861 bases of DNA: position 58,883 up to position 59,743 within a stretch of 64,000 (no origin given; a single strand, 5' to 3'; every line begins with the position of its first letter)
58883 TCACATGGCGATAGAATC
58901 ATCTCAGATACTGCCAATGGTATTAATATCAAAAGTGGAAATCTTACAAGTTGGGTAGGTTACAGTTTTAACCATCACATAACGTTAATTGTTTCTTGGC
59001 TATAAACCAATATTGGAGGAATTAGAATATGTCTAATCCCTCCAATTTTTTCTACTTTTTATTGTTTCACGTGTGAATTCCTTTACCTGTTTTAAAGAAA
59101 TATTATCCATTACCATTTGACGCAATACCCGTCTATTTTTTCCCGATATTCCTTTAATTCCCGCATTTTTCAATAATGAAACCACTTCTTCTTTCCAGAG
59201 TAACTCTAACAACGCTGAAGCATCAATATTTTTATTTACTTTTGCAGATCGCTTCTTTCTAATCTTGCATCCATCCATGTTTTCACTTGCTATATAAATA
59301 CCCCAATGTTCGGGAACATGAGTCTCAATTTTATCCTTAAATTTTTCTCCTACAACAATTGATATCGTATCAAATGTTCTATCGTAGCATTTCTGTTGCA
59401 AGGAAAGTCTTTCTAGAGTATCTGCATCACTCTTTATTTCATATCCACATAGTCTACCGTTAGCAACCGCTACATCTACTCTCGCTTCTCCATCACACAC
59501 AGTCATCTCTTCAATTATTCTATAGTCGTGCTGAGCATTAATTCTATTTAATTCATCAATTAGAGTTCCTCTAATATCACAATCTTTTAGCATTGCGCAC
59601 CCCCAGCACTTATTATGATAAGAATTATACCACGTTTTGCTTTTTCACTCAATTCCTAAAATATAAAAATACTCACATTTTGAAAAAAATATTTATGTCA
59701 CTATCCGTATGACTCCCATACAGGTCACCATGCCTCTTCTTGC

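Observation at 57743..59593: Compact three-gene module (small Cys/His protein, Beta-protein/sce7725-like, convergent PD-(D/E)xK sce7726-like nuclease) as island cargo: candidate undescribed defence system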

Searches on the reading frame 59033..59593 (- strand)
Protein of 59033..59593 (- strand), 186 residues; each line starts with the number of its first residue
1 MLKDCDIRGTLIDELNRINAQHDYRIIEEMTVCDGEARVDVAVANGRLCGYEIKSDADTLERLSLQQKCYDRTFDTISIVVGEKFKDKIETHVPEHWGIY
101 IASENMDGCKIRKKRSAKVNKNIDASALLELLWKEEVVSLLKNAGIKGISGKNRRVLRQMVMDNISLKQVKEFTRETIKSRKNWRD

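Call 3: search_protein_families(library=pfam, proteins=[window:59033-59593:-], max_evalue=0.1)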
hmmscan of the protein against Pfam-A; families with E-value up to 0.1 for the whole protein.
window:59033-59593:- (186 aa): 0 families

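Call 4: search_protein_families(library=ncbifam, proteins=[window:59033-59593:-], max_evalue=0.1)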
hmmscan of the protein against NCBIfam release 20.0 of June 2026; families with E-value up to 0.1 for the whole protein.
window:59033-59593:- (186 aa): 1 family
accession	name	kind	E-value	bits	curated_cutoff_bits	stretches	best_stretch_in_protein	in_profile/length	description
NF033832.1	sce7726_fam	subfamily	6.2e-49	166.4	70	1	3-182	2-183/184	sce7726 family protein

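Call 5: search_protein_families(library=padloc, proteins=[window:59033-59593:-], max_evalue=0.1)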
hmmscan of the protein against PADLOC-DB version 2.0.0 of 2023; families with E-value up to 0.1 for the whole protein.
window:59033-59593:- (186 aa): 1 family
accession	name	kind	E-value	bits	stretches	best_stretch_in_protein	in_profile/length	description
PDLC02989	cll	-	2e-41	140.6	1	1-181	4-183/265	-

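Call 28: find_related_loci(query=window:59033-59593:-, collection=genome_contigs, flank=6000)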
Query window:59033-59593:- (186 aa) in genome_contigs; peptide patterns used: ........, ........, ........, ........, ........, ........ (x = any residue, [..] = any of these).
165 stretches matched a pattern; 13 encode a relative of the query (tblastn E <= 1e-3); 13 distinct loci.
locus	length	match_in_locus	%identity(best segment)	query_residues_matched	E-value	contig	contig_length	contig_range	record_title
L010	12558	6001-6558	76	1-186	9e-98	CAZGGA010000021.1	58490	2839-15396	MAG TPA_asm: uncultured Acetatifactor sp. isolate SRP199465_co2_409 genome assembly, contig: NODE_982_length_58490_cov_4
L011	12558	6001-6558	56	1-185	3e-67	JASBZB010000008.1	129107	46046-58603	MAG: Clostridiaceae bacterium isolate bin-6 c_000000000106, whole genome shotgun sequence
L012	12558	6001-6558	53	1-185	5e-64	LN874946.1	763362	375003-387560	Clostridiales bacterium mt11 genome assembly Mediannikovella massiliensis, scaffold scaffold00014, whole genome shotgun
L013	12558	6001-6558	49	1-186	2e-60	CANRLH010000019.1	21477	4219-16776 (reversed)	MAG: uncultured Clostridia bacterium isolate Lapin-011__bin72 genome assembly, contig: Lapin-011__NODE_2424_length_21477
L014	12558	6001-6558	56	1-185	3e-60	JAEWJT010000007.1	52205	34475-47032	MAG: Bacillota bacterium isolate OH_PBrB_159 k127_178677, whole genome shotgun sequence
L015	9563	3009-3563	50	1-186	1e-55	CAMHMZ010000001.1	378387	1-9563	MAG: uncultured Clostridia bacterium isolate SRR11784281_bin.87_metaWRAP_v1.3_MAG genome assembly, contig: ERZ12203356.2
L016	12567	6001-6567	52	1-185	2e-52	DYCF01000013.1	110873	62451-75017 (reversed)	MAG TPA_asm: Clostridiales bacterium isolate HRGM_Genome_3456 HRGM_Genome_3456_13, whole genome shotgun sequence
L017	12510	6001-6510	35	19-185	2e-30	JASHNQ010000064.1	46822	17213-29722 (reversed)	MAG: candidate division FCPU426 bacterium isolate JOPF001 JOPF_AWAY_contig_898872, whole genome shotgun sequence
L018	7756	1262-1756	35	22-185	1e-28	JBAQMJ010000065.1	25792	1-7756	MAG: Minisyncoccales bacterium isolate MFD12067_ilm_asm_bin20 k127_12041, whole genome shotgun sequence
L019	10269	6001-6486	36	26-185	3e-27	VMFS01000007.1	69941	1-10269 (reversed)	MAG: Parcubacteria group bacterium Gr01-1014_30 G01um101430_scaffold_403, whole genome shotgun sequence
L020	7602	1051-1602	33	5-185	3e-27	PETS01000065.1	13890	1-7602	MAG: Candidatus Falkowbacteria bacterium CG02_land_8_20_14_3_00_36_14 CG02_land_8_20_14_3.00_150_scaffold_4431_c, whole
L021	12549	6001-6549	32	7-185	1e-25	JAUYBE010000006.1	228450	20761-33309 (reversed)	MAG: bacterium isolate C19_maxbin.019_sub C19_k141_78299, whole genome shotgun sequence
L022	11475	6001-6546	31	7-185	6e-24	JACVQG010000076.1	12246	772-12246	MAG: Dehalococcoidia bacterium isolate B4_bin.11 scaffold_3124, whole genome shotgun sequence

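Call 29: search_protein_families(library=phrogs, proteins=[window:59033-59593:-], max_evalue=0.01)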
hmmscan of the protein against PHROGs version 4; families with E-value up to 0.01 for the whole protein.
window:59033-59593:- (186 aa): 1 family
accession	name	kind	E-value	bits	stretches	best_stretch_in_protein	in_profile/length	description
phrog_984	-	unknown function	5.3e-32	112.5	1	2-185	5-215/230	-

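Call 42: search_protein_families(library=ncbifam, proteins=[L017:6488-7615:-, L011:6542-7609:-, L017:7612-8862:-, L017:8847-9134:-], max_evalue=0.01)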
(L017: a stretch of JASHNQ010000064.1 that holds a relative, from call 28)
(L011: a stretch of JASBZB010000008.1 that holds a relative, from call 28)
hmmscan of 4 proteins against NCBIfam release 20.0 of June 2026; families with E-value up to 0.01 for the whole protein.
L017:6488-7615:- (375 aa): 0 families

L011:6542-7609:- (355 aa): 0 families

L017:7612-8862:- (416 aa): 0 families

L017:8847-9134:- (95 aa): 0 families

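Call 49: find_homologous_proteins(query=window:59033-59593:-, max_evalue=0.001)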
Query window:59033-59593:- (186 aa): 191 proteins with E <= 0.001 among 272 candidates; the best 120 are listed.
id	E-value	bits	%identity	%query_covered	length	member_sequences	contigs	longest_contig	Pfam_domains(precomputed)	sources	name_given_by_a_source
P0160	1.6e-117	408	100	100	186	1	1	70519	PF26915.1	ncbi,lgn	-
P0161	6.1e-95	334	78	100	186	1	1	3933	PF26915.1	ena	-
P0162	2.0e-94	332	77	100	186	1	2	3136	PF26915.1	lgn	-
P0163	3.8e-94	332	77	100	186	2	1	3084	PF26915.1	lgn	-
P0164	1.8e-93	329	78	100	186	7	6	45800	PF26915.1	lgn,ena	-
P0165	3.9e-93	328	77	100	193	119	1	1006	PF26915.1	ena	-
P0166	4.9e-93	328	77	100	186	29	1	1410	PF26915.1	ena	-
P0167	5.8e-93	328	78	100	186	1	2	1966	PF26915.1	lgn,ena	-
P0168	1.1e-92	327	78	99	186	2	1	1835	PF26915.1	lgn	-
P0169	1.7e-92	326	76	99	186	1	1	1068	PF26915.1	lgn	-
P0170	1.8e-92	326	77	100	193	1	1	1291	PF26915.1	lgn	-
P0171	5.2e-92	325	76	99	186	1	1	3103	PF26915.1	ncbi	-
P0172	8.8e-92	324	79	99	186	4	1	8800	PF26915.1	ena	-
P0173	1.2e-91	323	77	100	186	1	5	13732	PF26915.1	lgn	-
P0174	1.3e-91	323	76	100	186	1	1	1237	PF26915.1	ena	-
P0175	1.5e-91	323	76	100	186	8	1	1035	PF26915.1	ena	-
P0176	1.8e-91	323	76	100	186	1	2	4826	PF26915.1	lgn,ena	-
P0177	1.8e-91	323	77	99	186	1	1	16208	PF26915.1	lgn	-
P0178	2.6e-91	322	75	99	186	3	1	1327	PF26915.1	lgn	-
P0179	3.2e-90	319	75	100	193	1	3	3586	PF26915.1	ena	-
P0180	8.1e-90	317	75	100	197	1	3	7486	PF26915.1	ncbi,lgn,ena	-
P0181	3.2e-89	316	75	100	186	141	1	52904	PF26915.1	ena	-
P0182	4.0e-89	315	74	99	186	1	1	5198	PF26915.1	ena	-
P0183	6.6e-89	314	75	99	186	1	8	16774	PF26915.1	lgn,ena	-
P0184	4.7e-88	312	75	99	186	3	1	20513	PF26915.1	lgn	-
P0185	7.5e-88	311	74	99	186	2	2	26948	PF26915.1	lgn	-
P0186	2.5e-87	309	74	100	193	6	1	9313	PF26915.1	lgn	-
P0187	3.8e-87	309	74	99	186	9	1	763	PF26915.1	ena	-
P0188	2.6e-86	306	73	99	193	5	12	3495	PF26915.1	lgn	-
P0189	1.3e-85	304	74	99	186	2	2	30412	PF26915.1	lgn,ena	-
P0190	3.4e-85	302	70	99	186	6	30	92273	PF26915.1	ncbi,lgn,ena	-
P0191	3.5e-85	302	74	100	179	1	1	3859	PF26915.1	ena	-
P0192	2.9e-84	299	70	99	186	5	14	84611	PF26915.1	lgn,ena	-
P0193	1.0e-83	298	69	99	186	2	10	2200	PF26915.1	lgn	-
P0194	1.7e-82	294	71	99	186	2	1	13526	PF26915.1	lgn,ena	-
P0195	7.4e-82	292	70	100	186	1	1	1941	PF26915.1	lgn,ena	-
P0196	4.2e-81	289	68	99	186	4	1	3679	PF26915.1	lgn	-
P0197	1.9e-79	284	67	100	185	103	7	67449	PF26915.1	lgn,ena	-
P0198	4.9e-79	282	69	99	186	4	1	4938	PF26915.1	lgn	-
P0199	1.4e-71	258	68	91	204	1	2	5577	PF26915.1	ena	-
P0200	8.1e-71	256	65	88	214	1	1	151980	PF10825.14,PF26915.1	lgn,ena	-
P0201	1.7e-69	251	61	99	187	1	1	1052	PF26915.1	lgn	-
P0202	3.4e-68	247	61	99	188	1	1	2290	PF26915.1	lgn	-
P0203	2.5e-67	244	60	99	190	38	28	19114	PF26915.1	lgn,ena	-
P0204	1.9e-66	241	60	99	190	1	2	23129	PF26915.1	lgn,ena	-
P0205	2.6e-66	241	59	99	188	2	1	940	PF26915.1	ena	-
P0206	1.4e-65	239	82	72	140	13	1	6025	PF26915.1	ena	-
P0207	3.9e-65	237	59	99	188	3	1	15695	PF26915.1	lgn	-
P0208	5.8e-65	236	61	100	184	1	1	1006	PF26915.1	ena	-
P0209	6.4e-65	236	60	99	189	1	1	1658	PF26915.1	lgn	-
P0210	2.1e-64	235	61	99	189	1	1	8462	PF26915.1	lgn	-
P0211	2.4e-64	234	73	76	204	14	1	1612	PF26915.1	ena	-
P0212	3.0e-64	234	59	99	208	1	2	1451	PF26915.1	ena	-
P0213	3.4e-64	234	59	99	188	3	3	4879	PF26915.1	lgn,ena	-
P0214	6.9e-64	233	57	99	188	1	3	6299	PF26915.1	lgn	-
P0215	1.6e-63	232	58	99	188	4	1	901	PF26915.1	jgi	-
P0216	2.1e-63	231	61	99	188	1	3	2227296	PF26915.1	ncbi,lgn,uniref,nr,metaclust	ncbi:sce7726 family protein [Parasphaerochaeta coccoides]|uniref:Phage-related protein n=1 Tax=Paras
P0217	2.7e-63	231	56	99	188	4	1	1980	PF26915.1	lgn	-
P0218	3.2e-63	231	60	99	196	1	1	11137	PF26915.1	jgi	-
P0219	5.8e-63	230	59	99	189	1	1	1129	PF26915.1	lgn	-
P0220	9.2e-63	229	59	99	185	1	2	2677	PF26915.1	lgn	-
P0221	1.1e-62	229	56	99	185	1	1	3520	PF26915.1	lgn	-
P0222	1.8e-62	228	58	99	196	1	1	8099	PF26915.1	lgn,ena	-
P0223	1.8e-62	228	56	99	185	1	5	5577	PF26915.1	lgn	-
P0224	2.4e-62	228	58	98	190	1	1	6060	PF26915.1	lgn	-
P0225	3.0e-62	228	59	99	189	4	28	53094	PF26915.1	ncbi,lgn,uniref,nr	ncbi:sce7726 family protein [Clostridium botulinum]|uniref:Sce7726 family protein n=1 Tax=Clostridiu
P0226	3.1e-62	228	56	99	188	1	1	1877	PF26915.1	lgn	-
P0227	4.9e-62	227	56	99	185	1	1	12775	PF26915.1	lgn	-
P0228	7.7e-62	226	59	99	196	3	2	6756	PF26915.1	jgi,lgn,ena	-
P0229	1.4e-61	225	53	99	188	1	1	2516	PF26915.1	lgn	-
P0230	3.8e-61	224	56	99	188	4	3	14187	PF26915.1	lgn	-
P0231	4.0e-61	224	58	98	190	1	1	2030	PF26915.1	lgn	-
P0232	4.1e-61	224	56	99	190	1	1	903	PF26915.1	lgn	-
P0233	1.3e-60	222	55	99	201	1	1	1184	PF26915.1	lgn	-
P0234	1.6e-60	222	83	66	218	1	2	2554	PF11734.14,PF26915.1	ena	-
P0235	1.9e-60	222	55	99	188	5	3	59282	PF26915.1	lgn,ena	-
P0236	3.0e-60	221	53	100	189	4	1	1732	PF26915.1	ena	-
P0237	3.2e-60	221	57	99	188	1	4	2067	PF26915.1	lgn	-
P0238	4.1e-60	221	59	99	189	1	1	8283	PF26915.1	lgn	-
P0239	7.6e-60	220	52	99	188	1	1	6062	PF26915.1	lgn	-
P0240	9.2e-60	220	55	99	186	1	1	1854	PF26915.1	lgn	-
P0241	1.4e-59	219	57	99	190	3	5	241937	PF26915.1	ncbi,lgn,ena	-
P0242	1.5e-59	219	54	99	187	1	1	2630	PF26915.1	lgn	-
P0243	1.7e-59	219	55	100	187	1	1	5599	PF26915.1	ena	-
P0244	2.0e-59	218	56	99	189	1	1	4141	PF26915.1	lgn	-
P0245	2.1e-59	218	55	99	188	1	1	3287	PF26915.1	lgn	-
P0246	3.2e-59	218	53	100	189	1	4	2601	PF26915.1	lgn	-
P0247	3.6e-59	218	54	99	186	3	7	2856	PF26915.1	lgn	-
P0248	4.2e-59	217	54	99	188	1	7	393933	PF26915.1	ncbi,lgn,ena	-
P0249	1.0e-58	216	54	99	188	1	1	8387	PF26915.1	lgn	-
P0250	1.4e-58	216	57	100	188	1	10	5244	PF26915.1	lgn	-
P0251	1.5e-58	216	52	99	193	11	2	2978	PF26915.1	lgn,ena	-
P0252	2.2e-58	215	57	99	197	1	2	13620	PF26915.1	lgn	-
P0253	3.4e-58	214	55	99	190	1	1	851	PF26915.1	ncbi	-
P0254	4.3e-58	214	54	99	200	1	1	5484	PF26915.1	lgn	-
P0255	4.4e-58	214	59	96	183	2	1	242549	PF26915.1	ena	-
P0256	4.8e-58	214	53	99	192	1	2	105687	PF26915.1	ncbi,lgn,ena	-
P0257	5.2e-58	214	55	99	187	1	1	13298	PF26915.1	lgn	-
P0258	5.9e-58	214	53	99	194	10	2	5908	PF26915.1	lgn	-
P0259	7.5e-58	213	56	99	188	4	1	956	PF26915.1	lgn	-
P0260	8.3e-58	213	53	99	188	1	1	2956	PF26915.1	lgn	-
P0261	1.5e-57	212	53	99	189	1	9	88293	PF26915.1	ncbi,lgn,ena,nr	ncbi:MAG: sce7726 family protein [Lachnospiraceae bacterium]|nr:sce7726 family protein [Lachnospirac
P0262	2.7e-57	212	51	99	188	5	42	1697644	PF26915.1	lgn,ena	-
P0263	3.8e-57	211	56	100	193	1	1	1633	PF26915.1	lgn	-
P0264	5.5e-57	211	52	99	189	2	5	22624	PF26915.1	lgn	-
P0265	7.1e-57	210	53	99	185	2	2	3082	PF26915.1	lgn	-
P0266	3.6e-56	208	55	100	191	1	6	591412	PF26915.1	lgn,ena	-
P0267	4.1e-56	208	71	72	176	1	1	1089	PF26915.1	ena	-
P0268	6.9e-56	207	52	99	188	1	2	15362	PF26915.1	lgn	-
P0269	3.3e-55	205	54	99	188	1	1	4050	PF26915.1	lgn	-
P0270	7.6e-55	204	50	99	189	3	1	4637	PF26915.1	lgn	-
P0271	1.3e-54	203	54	99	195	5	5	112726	PF26915.1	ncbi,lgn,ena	-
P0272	1.9e-54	202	53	100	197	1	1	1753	PF26915.1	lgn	-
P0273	2.3e-54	202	54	99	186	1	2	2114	PF26915.1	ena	-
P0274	6.3e-54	201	53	100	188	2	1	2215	PF26915.1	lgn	-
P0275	1.4e-53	199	52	99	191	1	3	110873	PF26915.1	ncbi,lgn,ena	-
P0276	1.5e-53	199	49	100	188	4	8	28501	PF26915.1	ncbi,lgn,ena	-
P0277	1.8e-53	199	54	99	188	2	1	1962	PF26915.1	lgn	-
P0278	2.5e-53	199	52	99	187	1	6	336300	PF26915.1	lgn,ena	-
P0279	6.9e-53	197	49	100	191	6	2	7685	PF26915.1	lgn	-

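Call 52: find_encoding_contigs(protein=P0216, flank=5000, max_places=2)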
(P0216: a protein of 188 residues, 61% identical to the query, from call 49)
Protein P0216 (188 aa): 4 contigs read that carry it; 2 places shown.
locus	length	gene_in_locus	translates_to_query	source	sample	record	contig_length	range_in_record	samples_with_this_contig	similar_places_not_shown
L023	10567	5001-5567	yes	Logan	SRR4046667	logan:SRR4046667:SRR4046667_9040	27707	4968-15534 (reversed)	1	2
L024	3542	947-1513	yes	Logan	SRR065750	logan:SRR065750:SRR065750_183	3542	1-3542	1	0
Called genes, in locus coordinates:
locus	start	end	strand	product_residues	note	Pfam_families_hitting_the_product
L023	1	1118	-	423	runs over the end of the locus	PF06074:Portal_Mu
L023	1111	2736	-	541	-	-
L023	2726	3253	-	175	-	PF11985:Phage_Mu_Gp27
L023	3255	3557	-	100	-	-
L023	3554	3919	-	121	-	-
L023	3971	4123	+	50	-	-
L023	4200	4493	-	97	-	-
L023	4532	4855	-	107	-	-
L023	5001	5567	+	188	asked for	PF26915:Phage_P4_cII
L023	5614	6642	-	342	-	PF14350:Beta_protein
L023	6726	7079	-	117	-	-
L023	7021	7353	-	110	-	-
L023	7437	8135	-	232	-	PF01381:HTH_3, PF12844:HTH_19 (weak), PF13560:HTH_31 (weak), PF00717:Peptidase_S24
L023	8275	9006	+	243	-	-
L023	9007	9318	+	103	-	-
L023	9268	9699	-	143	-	-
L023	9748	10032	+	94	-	PF01381:HTH_3 (weak)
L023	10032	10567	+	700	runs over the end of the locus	PF02914:DDE_2 (faint)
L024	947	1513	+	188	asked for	PF26915:Phage_P4_cII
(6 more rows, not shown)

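Call 53: find_encoding_contigs(protein=P0225, flank=5000, max_places=3)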
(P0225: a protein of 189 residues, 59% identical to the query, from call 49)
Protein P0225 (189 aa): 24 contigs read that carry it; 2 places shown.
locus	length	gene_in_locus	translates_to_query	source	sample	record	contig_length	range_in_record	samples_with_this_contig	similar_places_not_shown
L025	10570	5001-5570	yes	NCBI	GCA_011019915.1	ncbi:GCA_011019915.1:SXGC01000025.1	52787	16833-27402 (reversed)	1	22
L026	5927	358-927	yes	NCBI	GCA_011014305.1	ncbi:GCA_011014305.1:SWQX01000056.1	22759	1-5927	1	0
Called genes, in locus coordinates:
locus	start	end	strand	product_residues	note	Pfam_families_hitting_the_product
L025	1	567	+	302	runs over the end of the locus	PF01076:Mob_Pre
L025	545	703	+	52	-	-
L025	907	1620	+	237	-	-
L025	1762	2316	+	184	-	-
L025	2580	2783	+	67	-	-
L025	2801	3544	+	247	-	-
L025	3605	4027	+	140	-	-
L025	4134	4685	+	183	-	PF10668:Phage_terminase, PF03592:Terminase_2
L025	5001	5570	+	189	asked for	PF26915:Phage_P4_cII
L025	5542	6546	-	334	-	PF14350:Beta_protein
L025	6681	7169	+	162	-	-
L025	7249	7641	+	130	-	PF03592:Terminase_2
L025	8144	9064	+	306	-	PF07751:Abi_2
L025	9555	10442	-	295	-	PF02666:PS_Dcarbxylase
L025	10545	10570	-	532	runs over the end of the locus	PF03109:ABC1, PF27536:UbiB_helical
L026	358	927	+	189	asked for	PF26915:Phage_P4_cII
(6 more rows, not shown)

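Call 58: predict_structure(alignment_id=A4)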
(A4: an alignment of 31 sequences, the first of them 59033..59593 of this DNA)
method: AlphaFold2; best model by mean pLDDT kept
length: 186 residues; sequences in the alignment: 31
mean_pLDDT: 93.9   pTM: 0.88
mean pLDDT of the five models: 93.9, 93.7, 93.2, 92.2, 92.1
residues with pLDDT >= 90: 166; 70-90: 18; 50-70: 1; < 50: 1
segments of 3 or more residues with pLDDT < 50: none
pLDDT, mean of each block of 10 residues (from residue 1): 88 95 93 92 95 94 95 98 95 97 89 97 96 96 95 96 97 95 71
secondary structure, 60 per line:
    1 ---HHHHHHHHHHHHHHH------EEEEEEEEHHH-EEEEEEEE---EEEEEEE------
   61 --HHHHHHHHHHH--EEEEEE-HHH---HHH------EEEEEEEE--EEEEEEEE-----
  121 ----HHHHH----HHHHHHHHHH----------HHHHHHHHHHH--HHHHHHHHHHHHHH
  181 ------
elements in order: H4-18 E25-32 E37-44 E48-54 H63-73 E76-81 E98-105 E108-115 H125-129 H134-143 H154-164 H167-180

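Call 61: fold_search(model_id=the predicted structure, library=pdb)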
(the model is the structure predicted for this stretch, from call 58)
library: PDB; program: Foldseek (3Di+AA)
matches with E <= 10: 495; with E <= 0.001: 0
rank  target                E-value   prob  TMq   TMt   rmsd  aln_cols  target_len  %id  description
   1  4dap                  1.8e-03  0.98  0.32  0.27   6.6       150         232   17  The structure of Escherichia coli SfsA (released 2013-08-14)
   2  1y88                  3.6e-03  0.85  0.31  0.31  14.6       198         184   15  Crystal Structure of Protein of Unknown Function AF1548 (released 2004-12-21)
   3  7lgn_B                4.0e-02  0.47  0.24  0.07  13.9       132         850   12  Cyanophycin synthetase 1 from T. morbirosei (released 2021-08-18)
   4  6g2d_B                5.1e-02  0.54  0.32  0.12  10.8       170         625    9  Citrate-induced acetyl-CoA carboxylase (ACC-Cit) filament at 5.4 A resolution (released 2018-06-13)
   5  6g2d_F                6.5e-02  0.57  0.34  0.13  12.8       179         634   11  Citrate-induced acetyl-CoA carboxylase (ACC-Cit) filament at 5.4 A resolution (released 2018-06-13)
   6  2ph7_A                9.5e-02  0.91  0.40  0.35   4.0       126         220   12  Crystal structure of AF2093 from Archaeoglobus fulgidus (released 2007-05-08)
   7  9np6_A                9.5e-02  0.25  0.25  0.07  13.6       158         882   12  Cryo-EM structure of AdnA(D934A)-AdnB(D1014A) in complex with AMPPNP and blunt end DNA (released 2025-03-19)
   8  8iby_C                1.0e-01  0.16  0.22  0.07  18.2       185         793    8  Structure of R2 with 5'ORF (released 2023-09-20)
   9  9oma_A                1.0e-01  0.08  0.15  0.12  16.0       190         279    8  Cryo-EM structure of PCMTD1-ELOBC-CUL5-RBX2 (CRL5-PCMTD1) (released 2025-06-04)
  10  2ph7_B                1.1e-01  0.82  0.37  0.32   4.5       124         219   14  Crystal structure of AF2093 from Archaeoglobus fulgidus (released 2007-05-08)
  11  6wan_F                1.2e-01  0.28  0.27  0.14  14.7       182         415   13  Structure of Acinetobacter baumannii Cap4 SAVED/CARF-domain containing receptor with the cyclic trinucleotide 3'3'3'-c (released 2020-06-17)
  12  7lgn_A                1.6e-01  0.28  0.23  0.08  13.5       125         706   11  Cyanophycin synthetase 1 from T. morbirosei (released 2021-08-18)
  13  4ic1_G                1.6e-01  0.15  0.20  0.19   9.3       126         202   13  Crystal structure of SSO0001 (released 2013-01-16)
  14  4wjm                  1.6e-01  0.09  0.16  0.11  16.3       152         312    9  Crystal structure of Fructokinase from Brucella abortus 2308 with bound AMPPNP (released 2014-10-22)
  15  6s84_B                1.8e-01  0.35  0.27  0.30   8.7        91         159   15  TsaBDE complex from Thermotoga maritima (released 2019-07-17)
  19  8s87                  1.8e-01  0.08  0.17  0.06  15.3       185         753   11  KOD-H4 DNA polymerase mutant - apo structure (released 2024-11-13)
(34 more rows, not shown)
